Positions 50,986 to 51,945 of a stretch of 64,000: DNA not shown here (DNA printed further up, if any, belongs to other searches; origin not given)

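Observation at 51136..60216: Giant 3026-aa protein joining a cytoplasmic SPFH/Band-7-like head to ~2600 aa of extracellular repeats through one TM helix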

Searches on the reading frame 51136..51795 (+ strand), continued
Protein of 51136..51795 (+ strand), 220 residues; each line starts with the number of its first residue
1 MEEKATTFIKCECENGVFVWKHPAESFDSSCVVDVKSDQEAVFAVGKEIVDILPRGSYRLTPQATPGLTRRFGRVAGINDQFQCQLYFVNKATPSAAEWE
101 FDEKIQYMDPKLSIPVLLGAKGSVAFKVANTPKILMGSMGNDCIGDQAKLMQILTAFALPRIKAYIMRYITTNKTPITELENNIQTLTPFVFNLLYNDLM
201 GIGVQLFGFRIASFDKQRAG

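Call 66: search_protein_families(library=pfam, proteins=[P0028, P0016], max_evalue=1)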
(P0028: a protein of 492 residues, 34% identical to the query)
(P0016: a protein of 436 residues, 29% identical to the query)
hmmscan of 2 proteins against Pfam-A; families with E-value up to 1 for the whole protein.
P0028 (492 aa): 5 families
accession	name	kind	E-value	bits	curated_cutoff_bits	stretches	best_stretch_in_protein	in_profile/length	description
PF13421.11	Band_7_1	-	1.9e-31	109.8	24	1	17-197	1-178/211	SPFH domain-Band 7 family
PF09716.15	ETRAMP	-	0.026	14.9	29.1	1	200-247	28-71/81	Malarial early transcribed membrane protein (ETRAMP)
PF00957.27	Synaptobrevin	-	0.1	12.9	26.4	0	210-246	51-87/89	Synaptobrevin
PF12572.13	DUF3752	-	0.15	12.9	23.7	1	306-352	75-109/151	Protein of unknown function (DUF3752)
PF10131.15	PTPS_related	-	0.15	10.9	26.4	1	225-283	140-190/621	6-pyruvoyl-tetrahydropterin synthase related domain; membrane protein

P0016 (436 aa): 3 families
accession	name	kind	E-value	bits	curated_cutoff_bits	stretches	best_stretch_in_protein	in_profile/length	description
PF13421.11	Band_7_1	-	2.7e-35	122.3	24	1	25-219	8-197/211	SPFH domain-Band 7 family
PF01145.31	Band_7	-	0.016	15.7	23.6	1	35-218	2-148/176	SPFH domain / Band 7 family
PF14437.12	MafB19-deam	-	0.12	12.7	27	1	74-110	42-78/142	MafB19-like deaminase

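Call 75: find_encoding_contigs(protein=P0245, flank=5000, max_places=4)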
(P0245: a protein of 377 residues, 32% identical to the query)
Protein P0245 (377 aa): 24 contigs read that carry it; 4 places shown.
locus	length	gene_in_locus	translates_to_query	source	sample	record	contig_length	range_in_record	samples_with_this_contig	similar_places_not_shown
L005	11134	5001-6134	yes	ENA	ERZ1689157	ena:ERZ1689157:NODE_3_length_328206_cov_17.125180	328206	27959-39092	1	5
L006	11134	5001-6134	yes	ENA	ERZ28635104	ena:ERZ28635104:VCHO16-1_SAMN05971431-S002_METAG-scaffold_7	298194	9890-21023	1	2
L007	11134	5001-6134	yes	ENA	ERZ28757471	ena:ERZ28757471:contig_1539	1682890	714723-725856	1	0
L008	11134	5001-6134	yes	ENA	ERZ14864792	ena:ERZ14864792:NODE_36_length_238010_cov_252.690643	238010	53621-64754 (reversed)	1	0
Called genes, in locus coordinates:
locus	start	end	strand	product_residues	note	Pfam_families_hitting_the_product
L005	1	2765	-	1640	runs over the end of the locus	PF07581:Glug (faint), PF07523:Big_3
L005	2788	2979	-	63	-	PF18780:HNH_repeat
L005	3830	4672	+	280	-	PF02899:Phage_int_SAM_1 (weak), PF13495:Phage_int_SAM_4 (weak), PF00589:Phage_integrase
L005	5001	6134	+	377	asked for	PF13421:Band_7_1, PF01145:Band_7 (weak)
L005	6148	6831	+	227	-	-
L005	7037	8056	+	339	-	-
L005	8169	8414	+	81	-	-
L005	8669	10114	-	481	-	PF02838:Glyco_hydro_20b, PF00728:Glyco_hydro_20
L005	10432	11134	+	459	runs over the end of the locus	PF01266:DAO (faint), PF01593:Amino_oxidase, PF07992:Pyr_redox_2 (faint), PF13450:NAD_binding_8 (weak), PF13738:Pyr_redox_3 (faint)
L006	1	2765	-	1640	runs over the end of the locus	PF07581:Glug (faint), PF07523:Big_3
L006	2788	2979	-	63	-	PF18780:HNH_repeat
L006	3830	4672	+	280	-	PF02899:Phage_int_SAM_1 (weak), PF13495:Phage_int_SAM_4 (weak), PF00589:Phage_integrase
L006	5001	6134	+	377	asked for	PF13421:Band_7_1, PF01145:Band_7 (weak)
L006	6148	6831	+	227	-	-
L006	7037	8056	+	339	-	-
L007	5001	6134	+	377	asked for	PF13421:Band_7_1, PF01145:Band_7 (weak)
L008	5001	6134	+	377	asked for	PF13421:Band_7_1, PF01145:Band_7 (weak)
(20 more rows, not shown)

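Call 82: find_encoding_contigs(protein=P0155, flank=5000, max_places=2)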
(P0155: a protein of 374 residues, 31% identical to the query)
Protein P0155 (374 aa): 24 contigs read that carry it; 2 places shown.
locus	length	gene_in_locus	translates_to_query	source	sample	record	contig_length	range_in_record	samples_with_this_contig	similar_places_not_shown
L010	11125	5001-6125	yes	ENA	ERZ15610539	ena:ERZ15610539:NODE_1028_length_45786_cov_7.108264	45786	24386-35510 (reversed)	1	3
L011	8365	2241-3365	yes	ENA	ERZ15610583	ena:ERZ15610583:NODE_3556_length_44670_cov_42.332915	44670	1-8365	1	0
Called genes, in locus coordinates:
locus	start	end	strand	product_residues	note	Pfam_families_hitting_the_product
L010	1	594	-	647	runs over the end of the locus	PF00359:PTS_EIIA_2, PF02302:PTS_IIB, PF25554:PTS_EIIB_BC_N, PF02378:PTS_EIIC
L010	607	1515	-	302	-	PF00294:PfkB, PF08543:Phos_pyr_kin (weak)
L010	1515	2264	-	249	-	PF01022:HTH_5 (weak), PF08220:HTH_DeoR, PF08279:HTH_11, PF00455:DeoRC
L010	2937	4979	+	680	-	PF13428:TPR_14 (faint), PF13676:TIR_2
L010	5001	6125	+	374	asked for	PF13421:Band_7_1, PF01145:Band_7 (weak), PF09851:SHOCT (weak)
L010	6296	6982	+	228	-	-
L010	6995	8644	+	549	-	PF14559:TPR_19 (faint), PF00515:TPR_1 (faint), PF07719:TPR_2 (faint), PF13174:TPR_6 (faint), PF13176:TPR_7 (faint), PF13428:TPR_14 (faint), PF13676:TIR_2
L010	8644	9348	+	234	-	-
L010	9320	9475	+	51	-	-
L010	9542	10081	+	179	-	-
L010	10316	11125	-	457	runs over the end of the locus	PF01235:Na_Ala_symp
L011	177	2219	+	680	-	PF00515:TPR_1 (faint), PF07719:TPR_2 (faint), PF13428:TPR_14 (faint), PF13676:TIR_2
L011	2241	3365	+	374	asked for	PF13421:Band_7_1, PF01145:Band_7 (weak), PF09851:SHOCT (weak)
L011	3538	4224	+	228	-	-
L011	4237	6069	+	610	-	PF13432:TPR_16 (faint), PF07719:TPR_2 (faint), PF13428:TPR_14 (faint), PF14559:TPR_19 (faint), PF13676:TIR_2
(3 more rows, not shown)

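Call 83: find_encoding_contigs(protein=P0222, flank=5000, max_places=2)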
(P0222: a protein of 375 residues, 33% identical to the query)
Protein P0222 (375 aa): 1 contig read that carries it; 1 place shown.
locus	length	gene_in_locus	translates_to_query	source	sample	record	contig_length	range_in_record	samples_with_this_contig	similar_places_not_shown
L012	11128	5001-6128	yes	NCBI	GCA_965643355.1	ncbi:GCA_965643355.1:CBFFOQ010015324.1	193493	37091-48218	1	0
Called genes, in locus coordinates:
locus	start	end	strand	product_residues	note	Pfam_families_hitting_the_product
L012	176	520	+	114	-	PF13443:HTH_26 (faint), PF13560:HTH_31 (weak), PF12844:HTH_19 (weak), PF01381:HTH_3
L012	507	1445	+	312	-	PF06114:Peptidase_M78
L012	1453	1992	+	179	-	-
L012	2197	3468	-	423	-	PF00196:GerE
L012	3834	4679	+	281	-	PF02899:Phage_int_SAM_1, PF13495:Phage_int_SAM_4 (weak), PF00589:Phage_integrase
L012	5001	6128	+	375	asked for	PF13421:Band_7_1, PF09851:SHOCT (weak)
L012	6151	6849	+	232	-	-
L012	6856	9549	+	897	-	PF13428:TPR_14 (faint), PF14559:TPR_19 (faint), PF13676:TIR_2, PF19789:DUF6273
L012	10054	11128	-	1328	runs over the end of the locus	PF20578:aBig_2 (faint), PF00041:fn3 (faint), PF13620:CarboxypepD_reg (faint), PF25814:fn3_SORL1 (faint), PF14478:DUF4430, PF02368:Big_2, PF21910:GH85_C (faint)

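Call 84: find_encoding_contigs(protein=P0272, flank=5000, max_places=2)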
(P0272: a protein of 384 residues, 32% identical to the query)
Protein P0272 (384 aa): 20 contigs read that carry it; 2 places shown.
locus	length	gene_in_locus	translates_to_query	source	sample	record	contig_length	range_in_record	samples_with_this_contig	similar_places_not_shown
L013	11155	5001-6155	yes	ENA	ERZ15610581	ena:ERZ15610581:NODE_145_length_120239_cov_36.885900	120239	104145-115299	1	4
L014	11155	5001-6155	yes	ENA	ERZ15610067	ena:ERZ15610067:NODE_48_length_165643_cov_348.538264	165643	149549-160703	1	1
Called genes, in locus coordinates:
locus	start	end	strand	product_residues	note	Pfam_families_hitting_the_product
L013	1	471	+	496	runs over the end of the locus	PF02874:ATP-synt_ab_N, PF00006:ATP-synt_ab, PF00306:ATP-synt_ab_C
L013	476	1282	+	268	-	PF00231:ATP-synt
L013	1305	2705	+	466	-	PF02874:ATP-synt_ab_N, PF00006:ATP-synt_ab, PF22919:ATP-synt_VA_C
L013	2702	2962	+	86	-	PF02823:ATP-synt_DE_N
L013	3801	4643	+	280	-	PF02899:Phage_int_SAM_1 (weak), PF13495:Phage_int_SAM_4 (faint), PF00589:Phage_integrase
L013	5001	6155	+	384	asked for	PF13421:Band_7_1, PF01145:Band_7 (weak), PF09851:SHOCT (weak)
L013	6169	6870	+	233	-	-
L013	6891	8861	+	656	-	PF13676:TIR_2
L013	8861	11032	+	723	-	PF19789:DUF6273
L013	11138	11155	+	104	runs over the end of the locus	-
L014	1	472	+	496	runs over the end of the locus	PF02874:ATP-synt_ab_N, PF00006:ATP-synt_ab, PF00306:ATP-synt_ab_C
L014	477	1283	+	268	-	PF00231:ATP-synt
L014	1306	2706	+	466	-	PF02874:ATP-synt_ab_N, PF00006:ATP-synt_ab, PF22919:ATP-synt_VA_C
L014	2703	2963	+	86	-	PF02823:ATP-synt_DE_N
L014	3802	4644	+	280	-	PF02899:Phage_int_SAM_1 (weak), PF13495:Phage_int_SAM_4 (faint), PF00589:Phage_integrase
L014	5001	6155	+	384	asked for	PF13421:Band_7_1, PF01145:Band_7 (weak), PF09851:SHOCT (weak)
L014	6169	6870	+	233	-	-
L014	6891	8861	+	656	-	PF13676:TIR_2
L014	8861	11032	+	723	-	PF19789:DUF6273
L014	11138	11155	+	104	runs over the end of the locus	-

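Call 89: search_protein_families(library=padloc, proteins=[L013:6169-6870:+, L013:6891-8861:+, L013:8861-11032:+, L012:6856-9549:+, L010:2937-4979:+, L013:5001-6155:+, L013:3801-4643:+], max_evalue=0.01)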
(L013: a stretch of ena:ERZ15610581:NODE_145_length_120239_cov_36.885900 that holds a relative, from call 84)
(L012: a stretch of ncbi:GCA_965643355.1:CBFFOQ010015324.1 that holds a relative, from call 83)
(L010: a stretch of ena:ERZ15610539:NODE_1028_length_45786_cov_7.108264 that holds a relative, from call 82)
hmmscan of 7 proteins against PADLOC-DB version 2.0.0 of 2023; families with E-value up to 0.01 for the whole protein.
L013:6169-6870:+ (233 aa): 0 families

L013:6891-8861:+ (656 aa): 1 family
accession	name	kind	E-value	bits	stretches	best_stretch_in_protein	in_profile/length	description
PDLC05062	PDC-S66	-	6.8e-10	36.9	1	123-268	112-249/282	-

L013:8861-11032:+ (723 aa): 0 families

L012:6856-9549:+ (897 aa): 0 families

L010:2937-4979:+ (680 aa): 0 families

L013:5001-6155:+ (384 aa): 0 families

L013:3801-4643:+ (280 aa): 0 families
